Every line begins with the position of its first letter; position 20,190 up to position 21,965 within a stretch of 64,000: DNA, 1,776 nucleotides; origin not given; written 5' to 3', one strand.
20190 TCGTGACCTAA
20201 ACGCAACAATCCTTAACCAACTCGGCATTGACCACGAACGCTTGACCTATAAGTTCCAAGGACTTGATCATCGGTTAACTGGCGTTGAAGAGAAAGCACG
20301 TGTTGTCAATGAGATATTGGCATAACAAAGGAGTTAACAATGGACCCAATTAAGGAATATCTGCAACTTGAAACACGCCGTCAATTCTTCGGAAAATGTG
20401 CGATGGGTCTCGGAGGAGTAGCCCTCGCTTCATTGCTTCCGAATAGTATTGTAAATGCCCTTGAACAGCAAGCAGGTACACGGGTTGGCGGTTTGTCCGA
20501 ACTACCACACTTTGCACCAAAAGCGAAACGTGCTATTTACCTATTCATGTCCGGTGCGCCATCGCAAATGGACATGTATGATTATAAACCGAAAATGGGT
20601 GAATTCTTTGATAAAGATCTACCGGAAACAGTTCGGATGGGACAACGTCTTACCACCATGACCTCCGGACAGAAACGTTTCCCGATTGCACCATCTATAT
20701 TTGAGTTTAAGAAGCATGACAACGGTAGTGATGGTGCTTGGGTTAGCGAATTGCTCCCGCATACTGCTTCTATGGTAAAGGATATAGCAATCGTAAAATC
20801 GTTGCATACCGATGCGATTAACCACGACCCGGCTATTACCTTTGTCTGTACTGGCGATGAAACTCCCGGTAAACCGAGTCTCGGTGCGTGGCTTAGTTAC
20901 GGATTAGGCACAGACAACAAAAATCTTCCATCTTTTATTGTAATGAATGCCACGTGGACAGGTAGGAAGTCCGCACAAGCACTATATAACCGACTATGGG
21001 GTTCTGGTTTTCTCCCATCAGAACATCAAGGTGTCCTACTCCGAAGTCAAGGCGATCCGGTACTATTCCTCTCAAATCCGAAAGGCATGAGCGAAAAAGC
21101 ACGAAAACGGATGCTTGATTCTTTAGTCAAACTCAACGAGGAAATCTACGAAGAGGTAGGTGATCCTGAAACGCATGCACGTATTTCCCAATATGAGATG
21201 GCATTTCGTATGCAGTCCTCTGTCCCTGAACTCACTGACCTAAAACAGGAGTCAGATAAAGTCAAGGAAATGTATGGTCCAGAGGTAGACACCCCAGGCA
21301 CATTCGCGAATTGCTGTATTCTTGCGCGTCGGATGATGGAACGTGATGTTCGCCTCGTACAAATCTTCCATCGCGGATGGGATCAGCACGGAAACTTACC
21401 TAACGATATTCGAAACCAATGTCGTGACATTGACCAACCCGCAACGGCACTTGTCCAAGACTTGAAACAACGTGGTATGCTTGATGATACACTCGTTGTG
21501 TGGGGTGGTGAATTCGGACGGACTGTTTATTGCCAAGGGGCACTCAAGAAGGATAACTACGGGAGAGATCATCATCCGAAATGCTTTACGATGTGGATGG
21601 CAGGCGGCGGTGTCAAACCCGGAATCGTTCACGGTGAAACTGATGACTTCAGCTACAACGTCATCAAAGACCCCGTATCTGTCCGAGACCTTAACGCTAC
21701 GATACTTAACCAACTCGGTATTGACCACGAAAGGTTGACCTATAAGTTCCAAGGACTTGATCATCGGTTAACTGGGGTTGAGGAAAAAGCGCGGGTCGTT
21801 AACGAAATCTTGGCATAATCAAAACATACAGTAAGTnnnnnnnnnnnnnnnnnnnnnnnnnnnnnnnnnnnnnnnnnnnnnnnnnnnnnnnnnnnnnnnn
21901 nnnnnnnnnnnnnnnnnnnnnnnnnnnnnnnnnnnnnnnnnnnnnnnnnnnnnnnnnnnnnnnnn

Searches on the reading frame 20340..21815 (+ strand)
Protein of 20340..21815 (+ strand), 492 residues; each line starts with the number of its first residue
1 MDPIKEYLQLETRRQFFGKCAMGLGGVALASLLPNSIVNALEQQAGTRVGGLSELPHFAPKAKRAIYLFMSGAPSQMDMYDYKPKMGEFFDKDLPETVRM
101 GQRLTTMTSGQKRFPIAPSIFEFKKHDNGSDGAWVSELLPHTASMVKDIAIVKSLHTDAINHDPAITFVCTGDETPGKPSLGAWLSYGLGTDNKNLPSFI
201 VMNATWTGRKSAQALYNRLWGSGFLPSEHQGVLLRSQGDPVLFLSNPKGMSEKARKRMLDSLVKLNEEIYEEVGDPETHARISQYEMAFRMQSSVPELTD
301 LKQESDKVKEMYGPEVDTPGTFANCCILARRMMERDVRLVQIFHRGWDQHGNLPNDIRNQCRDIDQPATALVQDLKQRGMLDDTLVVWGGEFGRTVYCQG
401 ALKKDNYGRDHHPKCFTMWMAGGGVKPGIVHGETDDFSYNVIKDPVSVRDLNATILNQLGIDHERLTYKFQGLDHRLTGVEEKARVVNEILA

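Call 83: search_protein_families(library=pfam, proteins=[window:20340-21815:+], max_evalue=0.00001)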
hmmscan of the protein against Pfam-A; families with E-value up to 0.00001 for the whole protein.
window:20340-21815:+ (492 aa): 1 family
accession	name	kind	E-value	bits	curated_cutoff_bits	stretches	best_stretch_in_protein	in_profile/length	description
PF07394.17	DUF1501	-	6.7e-153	509.9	27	1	62-491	1-390/390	Protein of unknown function (DUF1501)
